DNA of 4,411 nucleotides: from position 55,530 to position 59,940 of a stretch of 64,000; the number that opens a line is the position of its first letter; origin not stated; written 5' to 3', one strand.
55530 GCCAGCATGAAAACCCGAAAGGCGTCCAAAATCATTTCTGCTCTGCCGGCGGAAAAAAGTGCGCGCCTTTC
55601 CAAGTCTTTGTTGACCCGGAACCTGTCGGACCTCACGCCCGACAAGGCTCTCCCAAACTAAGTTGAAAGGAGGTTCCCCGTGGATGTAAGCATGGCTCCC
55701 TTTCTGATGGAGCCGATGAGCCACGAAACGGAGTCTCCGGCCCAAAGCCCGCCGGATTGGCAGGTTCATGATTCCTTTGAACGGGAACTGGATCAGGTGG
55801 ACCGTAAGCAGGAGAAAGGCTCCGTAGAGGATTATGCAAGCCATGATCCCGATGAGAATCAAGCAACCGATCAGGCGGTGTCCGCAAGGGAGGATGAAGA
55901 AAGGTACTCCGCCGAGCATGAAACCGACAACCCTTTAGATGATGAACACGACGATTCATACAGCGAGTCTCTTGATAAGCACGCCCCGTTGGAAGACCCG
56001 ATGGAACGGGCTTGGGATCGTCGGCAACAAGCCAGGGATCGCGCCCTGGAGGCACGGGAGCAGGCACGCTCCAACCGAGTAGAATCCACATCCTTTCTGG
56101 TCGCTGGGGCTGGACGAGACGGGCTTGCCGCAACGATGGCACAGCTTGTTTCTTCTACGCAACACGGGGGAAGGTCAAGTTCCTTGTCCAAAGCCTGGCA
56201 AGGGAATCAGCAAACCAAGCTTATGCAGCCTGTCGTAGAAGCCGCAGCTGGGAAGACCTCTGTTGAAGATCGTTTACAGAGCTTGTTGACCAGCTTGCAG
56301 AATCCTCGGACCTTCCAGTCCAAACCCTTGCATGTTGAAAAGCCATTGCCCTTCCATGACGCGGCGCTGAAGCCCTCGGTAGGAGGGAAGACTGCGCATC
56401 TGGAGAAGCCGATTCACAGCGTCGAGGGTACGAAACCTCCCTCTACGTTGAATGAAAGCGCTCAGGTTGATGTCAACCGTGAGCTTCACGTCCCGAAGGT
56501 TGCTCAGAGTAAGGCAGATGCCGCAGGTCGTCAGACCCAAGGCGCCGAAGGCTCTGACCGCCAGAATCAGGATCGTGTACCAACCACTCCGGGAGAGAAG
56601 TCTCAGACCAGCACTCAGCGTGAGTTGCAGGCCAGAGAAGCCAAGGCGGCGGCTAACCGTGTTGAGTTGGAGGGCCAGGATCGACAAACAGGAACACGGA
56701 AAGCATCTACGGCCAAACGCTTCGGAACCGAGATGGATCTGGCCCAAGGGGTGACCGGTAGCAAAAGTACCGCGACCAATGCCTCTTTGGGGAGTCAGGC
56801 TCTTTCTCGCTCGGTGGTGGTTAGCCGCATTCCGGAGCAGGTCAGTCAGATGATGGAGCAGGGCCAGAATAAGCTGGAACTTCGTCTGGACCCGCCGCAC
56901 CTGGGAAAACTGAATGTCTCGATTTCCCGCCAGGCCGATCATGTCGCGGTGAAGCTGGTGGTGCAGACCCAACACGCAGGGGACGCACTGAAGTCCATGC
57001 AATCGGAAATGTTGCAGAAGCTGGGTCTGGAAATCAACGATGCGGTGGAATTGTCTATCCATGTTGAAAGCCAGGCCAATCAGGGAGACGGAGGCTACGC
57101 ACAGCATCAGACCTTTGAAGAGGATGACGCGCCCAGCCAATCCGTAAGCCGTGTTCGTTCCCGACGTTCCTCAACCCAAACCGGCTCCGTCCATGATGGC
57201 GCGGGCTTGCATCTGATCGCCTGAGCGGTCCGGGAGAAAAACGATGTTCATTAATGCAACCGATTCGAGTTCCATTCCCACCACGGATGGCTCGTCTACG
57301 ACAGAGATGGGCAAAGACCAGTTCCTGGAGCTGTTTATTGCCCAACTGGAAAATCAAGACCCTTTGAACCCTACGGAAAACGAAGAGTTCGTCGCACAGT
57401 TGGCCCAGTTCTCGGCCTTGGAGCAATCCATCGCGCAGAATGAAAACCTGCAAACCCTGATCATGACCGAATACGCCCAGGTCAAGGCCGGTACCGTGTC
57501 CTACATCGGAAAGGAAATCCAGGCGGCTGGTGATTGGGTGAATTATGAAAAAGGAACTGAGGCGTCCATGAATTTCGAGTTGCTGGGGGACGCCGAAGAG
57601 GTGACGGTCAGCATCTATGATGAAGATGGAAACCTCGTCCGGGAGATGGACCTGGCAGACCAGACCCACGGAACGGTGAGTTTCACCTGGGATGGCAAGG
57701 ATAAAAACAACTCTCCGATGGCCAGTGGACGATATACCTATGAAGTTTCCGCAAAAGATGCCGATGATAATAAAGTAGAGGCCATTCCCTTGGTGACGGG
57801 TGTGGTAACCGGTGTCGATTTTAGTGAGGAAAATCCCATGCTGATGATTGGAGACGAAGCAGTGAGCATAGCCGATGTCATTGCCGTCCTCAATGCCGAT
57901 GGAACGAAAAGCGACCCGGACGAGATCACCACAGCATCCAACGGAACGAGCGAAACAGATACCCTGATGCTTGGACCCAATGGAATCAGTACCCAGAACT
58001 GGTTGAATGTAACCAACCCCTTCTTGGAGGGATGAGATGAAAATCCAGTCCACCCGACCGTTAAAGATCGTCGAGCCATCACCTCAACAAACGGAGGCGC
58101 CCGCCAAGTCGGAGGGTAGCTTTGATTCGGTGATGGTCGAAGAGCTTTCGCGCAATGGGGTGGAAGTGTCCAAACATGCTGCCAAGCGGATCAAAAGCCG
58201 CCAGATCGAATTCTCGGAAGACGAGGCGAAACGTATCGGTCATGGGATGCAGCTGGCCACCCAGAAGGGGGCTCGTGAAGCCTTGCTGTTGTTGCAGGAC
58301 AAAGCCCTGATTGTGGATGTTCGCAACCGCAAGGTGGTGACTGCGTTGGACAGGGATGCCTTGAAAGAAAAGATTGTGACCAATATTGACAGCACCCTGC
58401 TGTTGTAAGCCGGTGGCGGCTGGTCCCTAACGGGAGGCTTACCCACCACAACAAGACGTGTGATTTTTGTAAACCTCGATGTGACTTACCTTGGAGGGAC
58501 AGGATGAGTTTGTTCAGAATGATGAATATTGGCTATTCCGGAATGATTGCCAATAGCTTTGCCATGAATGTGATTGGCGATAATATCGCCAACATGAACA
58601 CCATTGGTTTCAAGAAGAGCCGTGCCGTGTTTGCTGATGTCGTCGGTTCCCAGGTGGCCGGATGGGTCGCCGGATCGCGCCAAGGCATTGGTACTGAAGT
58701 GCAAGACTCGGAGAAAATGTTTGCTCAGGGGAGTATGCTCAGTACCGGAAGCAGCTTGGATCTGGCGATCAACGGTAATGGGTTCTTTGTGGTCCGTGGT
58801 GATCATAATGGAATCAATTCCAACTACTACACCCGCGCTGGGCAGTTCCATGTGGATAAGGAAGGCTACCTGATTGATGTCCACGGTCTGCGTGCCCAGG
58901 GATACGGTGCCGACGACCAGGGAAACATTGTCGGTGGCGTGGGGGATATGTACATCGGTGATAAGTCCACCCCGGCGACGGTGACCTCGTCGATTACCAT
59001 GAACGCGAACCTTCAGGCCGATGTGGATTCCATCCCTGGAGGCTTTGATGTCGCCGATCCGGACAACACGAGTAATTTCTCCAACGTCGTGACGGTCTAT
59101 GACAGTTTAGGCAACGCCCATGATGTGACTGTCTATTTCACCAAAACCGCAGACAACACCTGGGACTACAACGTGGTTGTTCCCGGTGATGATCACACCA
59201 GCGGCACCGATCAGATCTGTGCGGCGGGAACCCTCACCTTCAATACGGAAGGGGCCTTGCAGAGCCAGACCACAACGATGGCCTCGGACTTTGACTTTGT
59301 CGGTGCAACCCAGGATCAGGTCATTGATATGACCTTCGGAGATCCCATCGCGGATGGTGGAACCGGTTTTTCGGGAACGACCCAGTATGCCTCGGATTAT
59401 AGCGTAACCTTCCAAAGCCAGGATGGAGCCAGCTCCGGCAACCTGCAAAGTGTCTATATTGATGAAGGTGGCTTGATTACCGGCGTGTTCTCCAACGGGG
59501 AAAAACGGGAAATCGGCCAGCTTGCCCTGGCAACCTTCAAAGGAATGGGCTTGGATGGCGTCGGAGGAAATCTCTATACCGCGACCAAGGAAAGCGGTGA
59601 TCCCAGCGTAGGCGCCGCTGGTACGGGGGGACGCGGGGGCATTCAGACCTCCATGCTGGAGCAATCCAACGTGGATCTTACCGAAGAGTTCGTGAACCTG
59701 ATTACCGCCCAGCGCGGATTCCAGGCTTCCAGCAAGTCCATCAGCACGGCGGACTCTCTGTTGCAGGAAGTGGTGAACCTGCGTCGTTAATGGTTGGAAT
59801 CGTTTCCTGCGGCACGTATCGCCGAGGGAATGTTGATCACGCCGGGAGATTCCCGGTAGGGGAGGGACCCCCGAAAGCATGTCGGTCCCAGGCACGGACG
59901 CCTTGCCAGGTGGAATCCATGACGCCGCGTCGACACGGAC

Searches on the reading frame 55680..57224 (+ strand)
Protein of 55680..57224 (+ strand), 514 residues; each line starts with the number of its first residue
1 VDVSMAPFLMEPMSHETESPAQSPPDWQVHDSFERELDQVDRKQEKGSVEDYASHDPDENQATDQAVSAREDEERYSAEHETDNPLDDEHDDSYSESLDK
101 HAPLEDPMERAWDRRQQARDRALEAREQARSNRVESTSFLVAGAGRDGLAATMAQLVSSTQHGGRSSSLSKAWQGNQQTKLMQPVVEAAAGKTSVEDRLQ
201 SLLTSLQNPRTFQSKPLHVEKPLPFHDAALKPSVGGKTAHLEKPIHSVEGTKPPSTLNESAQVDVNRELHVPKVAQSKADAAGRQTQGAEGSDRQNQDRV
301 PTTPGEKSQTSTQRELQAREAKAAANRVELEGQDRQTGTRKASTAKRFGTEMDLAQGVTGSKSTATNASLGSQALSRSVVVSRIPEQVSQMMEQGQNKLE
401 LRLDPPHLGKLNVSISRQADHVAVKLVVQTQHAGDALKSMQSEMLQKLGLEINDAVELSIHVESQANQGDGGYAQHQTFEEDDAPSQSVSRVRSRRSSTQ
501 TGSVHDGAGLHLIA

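Call 5: search_protein_families(library=pfam, proteins=[window:55680-57224:+])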
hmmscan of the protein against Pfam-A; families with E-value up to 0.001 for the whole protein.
window:55680-57224:+ (514 aa): 1 family
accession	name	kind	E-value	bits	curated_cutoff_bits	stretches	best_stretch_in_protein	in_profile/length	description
PF02120.21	Flg_hook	-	1e-11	44.9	29.8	1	386-453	2-72/85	Flagellar hook-length control protein FliK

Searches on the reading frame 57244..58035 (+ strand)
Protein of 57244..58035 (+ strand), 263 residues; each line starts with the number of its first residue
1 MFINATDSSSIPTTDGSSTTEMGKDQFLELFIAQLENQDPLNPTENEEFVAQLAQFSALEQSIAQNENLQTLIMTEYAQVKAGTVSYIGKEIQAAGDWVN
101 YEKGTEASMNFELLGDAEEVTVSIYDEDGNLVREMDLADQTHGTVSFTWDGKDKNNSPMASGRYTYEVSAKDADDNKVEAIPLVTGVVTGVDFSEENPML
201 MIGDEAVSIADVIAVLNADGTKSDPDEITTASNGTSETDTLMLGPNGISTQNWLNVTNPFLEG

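Call 5: search_protein_families(library=pfam, proteins=[window:57244-58035:+])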
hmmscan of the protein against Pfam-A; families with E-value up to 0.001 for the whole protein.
window:57244-58035:+ (263 aa): 4 families
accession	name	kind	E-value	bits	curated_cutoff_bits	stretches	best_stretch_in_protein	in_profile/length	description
PF13860.13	FlgD_ig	-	2.7e-22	79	27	1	102-173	7-78/79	FlgD Ig-like domain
PF03963.19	FlgD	-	3.8e-21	75.5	27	1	6-70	10-74/75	Flagellar hook capping protein - N-terminal region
PF13861.12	FLgD_tudor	-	1.4e-07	32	26.9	1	84-212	6-57/58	FlgD Tudor-like domain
PF13585.12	CHU_C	-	0.00032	21.2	27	1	114-175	23-77/86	CHU_C Type IX secretion signal domain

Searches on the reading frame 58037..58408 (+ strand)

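Call 5: search_protein_families(library=pfam, proteins=[window:58037-58408:+])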
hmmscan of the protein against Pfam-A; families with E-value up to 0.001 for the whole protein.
window:58037-58408:+ (123 aa): 1 family
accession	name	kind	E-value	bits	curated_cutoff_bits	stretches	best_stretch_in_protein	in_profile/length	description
PF12611.13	Flagellar_put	-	5.9e-08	32.8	21.1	1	100-120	2-22/24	Putative flagellar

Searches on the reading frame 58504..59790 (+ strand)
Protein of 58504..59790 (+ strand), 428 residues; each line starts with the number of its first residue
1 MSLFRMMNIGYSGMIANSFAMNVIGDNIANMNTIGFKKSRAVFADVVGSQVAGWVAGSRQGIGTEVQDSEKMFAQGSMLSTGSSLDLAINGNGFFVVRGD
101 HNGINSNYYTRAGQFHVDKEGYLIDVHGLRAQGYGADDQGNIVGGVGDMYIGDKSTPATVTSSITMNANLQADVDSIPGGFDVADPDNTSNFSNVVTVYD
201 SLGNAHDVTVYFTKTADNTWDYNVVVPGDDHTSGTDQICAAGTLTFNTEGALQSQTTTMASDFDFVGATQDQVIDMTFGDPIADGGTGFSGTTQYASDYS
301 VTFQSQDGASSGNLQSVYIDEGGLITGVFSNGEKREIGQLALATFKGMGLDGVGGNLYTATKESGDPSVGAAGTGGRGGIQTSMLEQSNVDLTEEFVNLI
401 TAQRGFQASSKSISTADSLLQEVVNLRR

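Call 5: search_protein_families(library=pfam, proteins=[window:58504-59790:+])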
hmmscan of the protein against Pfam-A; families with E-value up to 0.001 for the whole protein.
window:58504-59790:+ (428 aa): 4 families
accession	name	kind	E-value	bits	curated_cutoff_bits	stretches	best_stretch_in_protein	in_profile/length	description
PF07559.19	FlgE_D2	-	2.6e-25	90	22.7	1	169-308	1-141/142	Flagellar basal body protein FlaE D2 domain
PF06429.18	Flg_bbr_C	-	2.7e-17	62.4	23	1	382-426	2-46/46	Flagellar basal body rod FlgEFG protein C-terminal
PF22692.1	LlgE_F_G_D1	-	1.5e-10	41.5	27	1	88-148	1-44/64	Flagellar hook protein FlgE/F/G D1 domain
PF00460.25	Flg_bb_rod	-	6e-09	36.1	20.7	1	7-37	1-31/31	Flagella basal body rod protein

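Call 12: find_related_loci(query=window:58504-59790:+, collection=genome_contigs, flank=6000)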
Query window:58504-59790:+ (428 aa) in genome_contigs; peptide patterns used: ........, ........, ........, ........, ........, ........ (x = any residue, [..] = any of these).
227 stretches matched a pattern; 178 encode a relative of the query (tblastn E <= 1e-3); the best 80 are kept; 80 distinct loci.
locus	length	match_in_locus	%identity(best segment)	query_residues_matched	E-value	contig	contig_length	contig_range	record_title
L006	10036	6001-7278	45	1-428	3e-113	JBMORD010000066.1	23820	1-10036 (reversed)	MAG: Myxococcota bacterium isolate Betzabe_MAG171 MAG171_66, whole genome shotgun sequence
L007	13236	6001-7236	43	1-428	7e-95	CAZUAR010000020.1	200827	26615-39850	MAG TPA_asm: uncultured Kofleriaceae bacterium isolate binchicken_co242_106 genome assembly, contig: NODE_212_length_200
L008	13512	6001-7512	36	1-428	1e-72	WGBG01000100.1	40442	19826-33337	MAG: Deltaproteobacteria bacterium isolate S144_17 k151_31323, whole genome shotgun sequence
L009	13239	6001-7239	39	10-427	1e-70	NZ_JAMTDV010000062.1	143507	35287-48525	MAG: Accumulibacter sp. isolate SCELSE-7 NODE_248_length_143507_cov_267.412117, whole genome shotgun sequence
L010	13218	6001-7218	39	7-428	2e-68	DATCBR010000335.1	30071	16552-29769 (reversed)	MAG TPA_asm: Acidobacteriaceae bacterium isolate SMAG_U7678 k141_256679, whole genome shotgun sequence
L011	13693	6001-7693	35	12-427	5e-66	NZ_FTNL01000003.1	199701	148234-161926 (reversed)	Fluoribacter gormanii strain ATCC 33342, whole genome shotgun sequence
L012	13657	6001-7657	35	12-427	1e-63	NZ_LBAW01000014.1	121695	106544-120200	Legionella bozemanae strain ATCC 33217 Scaffold13_1, whole genome shotgun sequence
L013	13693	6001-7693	34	12-427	2e-63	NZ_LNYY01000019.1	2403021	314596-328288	Legionella steelei strain IMVS3376 Lste_ctg019, whole genome shotgun sequence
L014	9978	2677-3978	35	12-427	4e-63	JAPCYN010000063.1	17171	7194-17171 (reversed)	Legionella sp. 515359 NODE_63_length_17171_cov_356.417690, whole genome shotgun sequence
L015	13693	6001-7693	34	12-427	4e-63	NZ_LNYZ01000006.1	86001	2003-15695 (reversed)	Legionella steigerwaltii strain SC-18-C9 Lstg_ctg006, whole genome shotgun sequence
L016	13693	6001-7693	35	12-427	8e-63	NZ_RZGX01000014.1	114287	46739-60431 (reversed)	Legionella qingyii strain km489 contigs14, whole genome shotgun sequence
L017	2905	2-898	41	115-428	2e-62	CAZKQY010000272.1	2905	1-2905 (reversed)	MAG TPA_asm: uncultured Syntrophotalea sp. isolate SRP067234_co1_222 genome assembly, contig: k99_907878, whole genome s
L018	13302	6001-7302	35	12-427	4e-62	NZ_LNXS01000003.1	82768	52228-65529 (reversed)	Legionella anisa strain WA-316-C3 Lani_ctg003, whole genome shotgun sequence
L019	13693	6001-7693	34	12-427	5e-61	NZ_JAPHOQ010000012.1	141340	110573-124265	Legionella sp. PATHC038 12, whole genome shotgun sequence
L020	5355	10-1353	35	57-428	2e-59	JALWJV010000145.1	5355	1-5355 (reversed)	MAG: Deltaproteobacteria bacterium isolate M17_metabat1_scaf2bin.112 M17_NODE_21307_length_5355_cov_1.639824, whole geno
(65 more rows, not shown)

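Call 24: find_related_loci(query=window:58504-59790:+, collection=metagenome_contigs, flank=4000)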
Query window:58504-59790:+ (428 aa) in metagenome_contigs; peptide patterns used: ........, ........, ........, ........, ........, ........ (x = any residue, [..] = any of these).
410 stretches matched a pattern; 275 encode a relative of the query (tblastn E <= 1e-3); the best 80 are kept; 80 distinct loci.
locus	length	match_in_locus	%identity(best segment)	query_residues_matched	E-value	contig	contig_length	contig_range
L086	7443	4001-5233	42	1-428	4e-90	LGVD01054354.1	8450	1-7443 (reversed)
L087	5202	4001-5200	42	1-417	3e-85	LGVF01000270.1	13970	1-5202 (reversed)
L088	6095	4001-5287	39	1-427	1e-79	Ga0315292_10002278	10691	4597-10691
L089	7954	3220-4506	39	1-427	1e-79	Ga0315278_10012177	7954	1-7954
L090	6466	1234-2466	41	2-428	3e-76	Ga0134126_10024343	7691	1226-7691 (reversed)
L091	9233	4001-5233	40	2-428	1e-74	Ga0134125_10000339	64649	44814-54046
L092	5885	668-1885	40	7-428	1e-74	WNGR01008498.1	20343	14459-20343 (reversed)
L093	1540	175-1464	38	1-427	5e-78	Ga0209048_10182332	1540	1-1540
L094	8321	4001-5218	41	7-428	2e-71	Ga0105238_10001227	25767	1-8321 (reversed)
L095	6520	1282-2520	39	10-427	7e-71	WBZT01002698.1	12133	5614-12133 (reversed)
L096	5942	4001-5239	39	10-427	2e-70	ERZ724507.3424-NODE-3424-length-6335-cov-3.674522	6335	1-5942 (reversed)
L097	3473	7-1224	39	7-428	2e-69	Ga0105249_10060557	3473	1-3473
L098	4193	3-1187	37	35-427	5e-69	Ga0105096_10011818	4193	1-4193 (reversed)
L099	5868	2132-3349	39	7-428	2e-68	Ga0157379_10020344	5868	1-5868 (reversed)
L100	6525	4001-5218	39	7-428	1e-68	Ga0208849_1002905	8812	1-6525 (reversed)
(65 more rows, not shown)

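Call 48: find_homologous_proteins(query=window:58504-59787:+, max_evalue=1e-60)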
Query window:58504-59787:+ (428 aa): 2800 proteins with E <= 1e-60 among 8000 candidates; the best 120 are listed.
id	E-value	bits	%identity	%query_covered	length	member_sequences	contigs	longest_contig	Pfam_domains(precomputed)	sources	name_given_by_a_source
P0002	2.1e-274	928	100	100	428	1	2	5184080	PF06429.19,PF00460.26,PF22692.2,PF07559.20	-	-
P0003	5.6e-209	713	88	85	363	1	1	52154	PF06429.19,PF22692.2,PF07559.20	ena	-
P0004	8.9e-135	468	53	100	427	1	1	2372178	PF06429.19,PF00460.26,PF22692.2,PF07559.20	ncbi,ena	-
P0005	1.9e-132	461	54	100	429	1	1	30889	PF06429.19,PF00460.26,PF22692.2,PF07559.20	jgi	jgi:flagellar hook protein FlgE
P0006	5.7e-130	452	53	100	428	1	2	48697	PF06429.19,PF00460.26,PF22692.2,PF07559.20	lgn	-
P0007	2.0e-129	451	54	100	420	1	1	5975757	PF06429.19,PF00460.26,PF22692.2,PF07559.20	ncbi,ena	-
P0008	4.7e-126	439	52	100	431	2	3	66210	PF06429.19,PF00460.26,PF22692.2,PF07559.20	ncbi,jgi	-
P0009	6.1e-126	439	52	100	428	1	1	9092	PF06429.19,PF00460.26,PF22692.2,PF07559.20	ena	-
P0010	6.2e-126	439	52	100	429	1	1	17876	PF06429.19,PF00460.26,PF22692.2,PF07559.20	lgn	-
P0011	1.5e-124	435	52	100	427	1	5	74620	PF06429.19,PF00460.26,PF22692.2,PF07559.20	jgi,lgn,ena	-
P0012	2.8e-124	434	51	100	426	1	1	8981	PF06429.19,PF00460.26,PF22692.2,PF07559.20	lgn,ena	-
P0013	2.7e-123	430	49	100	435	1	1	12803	PF06429.19,PF00460.26,PF22692.2,PF07559.20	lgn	-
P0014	7.8e-123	429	51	100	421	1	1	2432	PF06429.19,PF00460.26,PF22692.2,PF07559.20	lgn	-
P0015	1.3e-120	422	49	100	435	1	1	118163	PF06429.19,PF00460.26,PF22692.2,PF07559.20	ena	-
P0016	1.3e-119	418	50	100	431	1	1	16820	PF06429.19,PF00460.26,PF22692.2,PF07559.20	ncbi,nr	ncbi:MAG: flagellar hook protein FlgE [Sandaracinaceae bacterium]|nr:flagellar hook protein FlgE [Sa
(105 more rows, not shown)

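Call 49: find_encoding_contigs(protein=P0003, flank=6000, max_places=5)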
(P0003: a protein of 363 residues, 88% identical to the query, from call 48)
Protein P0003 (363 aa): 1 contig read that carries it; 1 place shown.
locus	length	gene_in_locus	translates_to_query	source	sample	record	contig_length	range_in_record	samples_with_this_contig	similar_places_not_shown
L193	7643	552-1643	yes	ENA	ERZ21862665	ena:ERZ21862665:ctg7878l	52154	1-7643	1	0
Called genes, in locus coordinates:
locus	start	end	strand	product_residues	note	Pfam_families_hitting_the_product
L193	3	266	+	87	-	?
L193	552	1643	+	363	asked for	PF22692:LlgE_F_G_D1, PF07559:FlgE_D2, PF06429:Flg_bbr_C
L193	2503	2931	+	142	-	-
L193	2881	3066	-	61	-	-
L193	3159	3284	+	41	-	-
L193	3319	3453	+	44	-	-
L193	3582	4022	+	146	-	PF00691:OmpA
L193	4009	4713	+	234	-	PF13677:MotB_plug, PF00691:OmpA (weak)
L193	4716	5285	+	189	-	PF03748:FliL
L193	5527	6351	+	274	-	PF02154:FliM, PF01052:FliMN_C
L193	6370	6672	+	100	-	PF01052:FliMN_C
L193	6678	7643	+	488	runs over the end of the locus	PF04347:FliO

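Call 54: find_encoding_contigs(protein=P0002, flank=1500, max_places=5)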
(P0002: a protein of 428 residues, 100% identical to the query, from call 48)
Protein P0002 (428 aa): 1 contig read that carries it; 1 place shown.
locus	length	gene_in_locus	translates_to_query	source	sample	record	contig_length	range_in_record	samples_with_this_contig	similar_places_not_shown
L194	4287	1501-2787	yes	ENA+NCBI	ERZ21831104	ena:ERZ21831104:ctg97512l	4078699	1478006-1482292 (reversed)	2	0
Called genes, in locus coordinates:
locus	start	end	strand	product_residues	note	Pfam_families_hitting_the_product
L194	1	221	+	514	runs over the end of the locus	PF02120:Flg_hook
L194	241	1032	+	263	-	PF03963:FlgD, PF13861:FLgD_tudor (weak), PF13860:FlgD_ig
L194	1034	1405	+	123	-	PF12611:Flagellar_put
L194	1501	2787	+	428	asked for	PF00460:Flg_bb_rod, PF22692:LlgE_F_G_D1, PF07559:FlgE_D2, PF06429:Flg_bbr_C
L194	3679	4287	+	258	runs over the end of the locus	PF01618:MotA_ExbB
